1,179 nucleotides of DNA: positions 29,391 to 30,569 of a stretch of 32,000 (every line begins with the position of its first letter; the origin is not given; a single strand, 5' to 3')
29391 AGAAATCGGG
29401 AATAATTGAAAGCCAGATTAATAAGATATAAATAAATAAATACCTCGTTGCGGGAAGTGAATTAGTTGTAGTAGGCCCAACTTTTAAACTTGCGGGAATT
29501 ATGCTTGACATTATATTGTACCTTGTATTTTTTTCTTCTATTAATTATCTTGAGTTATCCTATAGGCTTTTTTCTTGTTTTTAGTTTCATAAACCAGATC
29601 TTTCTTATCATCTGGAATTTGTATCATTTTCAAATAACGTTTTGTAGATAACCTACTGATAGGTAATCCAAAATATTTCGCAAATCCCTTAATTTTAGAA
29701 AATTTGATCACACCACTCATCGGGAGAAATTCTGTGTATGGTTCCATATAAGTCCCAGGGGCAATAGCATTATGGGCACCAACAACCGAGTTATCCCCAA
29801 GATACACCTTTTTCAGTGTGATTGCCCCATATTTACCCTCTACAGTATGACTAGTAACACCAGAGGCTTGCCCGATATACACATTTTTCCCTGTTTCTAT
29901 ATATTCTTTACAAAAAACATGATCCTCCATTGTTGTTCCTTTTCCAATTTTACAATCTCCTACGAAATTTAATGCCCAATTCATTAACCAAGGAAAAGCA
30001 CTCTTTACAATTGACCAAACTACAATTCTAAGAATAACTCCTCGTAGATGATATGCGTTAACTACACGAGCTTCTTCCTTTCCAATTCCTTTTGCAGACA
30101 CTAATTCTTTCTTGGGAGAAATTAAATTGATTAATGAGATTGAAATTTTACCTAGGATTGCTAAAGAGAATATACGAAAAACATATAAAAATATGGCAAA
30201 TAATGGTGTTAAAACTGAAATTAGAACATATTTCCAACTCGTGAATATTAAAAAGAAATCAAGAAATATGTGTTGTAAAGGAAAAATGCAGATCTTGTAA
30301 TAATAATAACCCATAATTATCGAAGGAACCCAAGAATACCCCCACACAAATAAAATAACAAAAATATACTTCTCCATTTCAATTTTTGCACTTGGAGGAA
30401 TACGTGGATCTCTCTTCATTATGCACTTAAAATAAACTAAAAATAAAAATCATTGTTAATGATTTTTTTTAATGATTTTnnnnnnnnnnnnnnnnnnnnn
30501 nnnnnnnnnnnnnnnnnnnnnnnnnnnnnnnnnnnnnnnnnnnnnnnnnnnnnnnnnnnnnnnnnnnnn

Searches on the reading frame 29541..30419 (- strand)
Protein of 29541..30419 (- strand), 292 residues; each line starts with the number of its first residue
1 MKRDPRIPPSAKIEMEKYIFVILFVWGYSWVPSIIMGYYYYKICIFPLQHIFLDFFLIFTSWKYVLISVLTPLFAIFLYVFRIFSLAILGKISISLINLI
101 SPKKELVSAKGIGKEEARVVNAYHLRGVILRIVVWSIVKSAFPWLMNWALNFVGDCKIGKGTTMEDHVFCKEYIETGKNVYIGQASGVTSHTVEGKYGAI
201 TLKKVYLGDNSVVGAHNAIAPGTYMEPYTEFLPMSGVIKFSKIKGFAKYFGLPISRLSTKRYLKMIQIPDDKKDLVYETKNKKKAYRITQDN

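Call 6: search_protein_families(library=pfam, proteins=[window:29541-30419:-], max_evalue=1)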
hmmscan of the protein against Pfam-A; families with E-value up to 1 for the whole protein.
window:29541-30419:- (292 aa): 1 family
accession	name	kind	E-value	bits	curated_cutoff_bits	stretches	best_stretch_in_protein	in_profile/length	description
PF00132.30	Hexapep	-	0.00027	20.9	27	1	204-223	13-32/36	Bacterial transferase hexapeptide (six repeats)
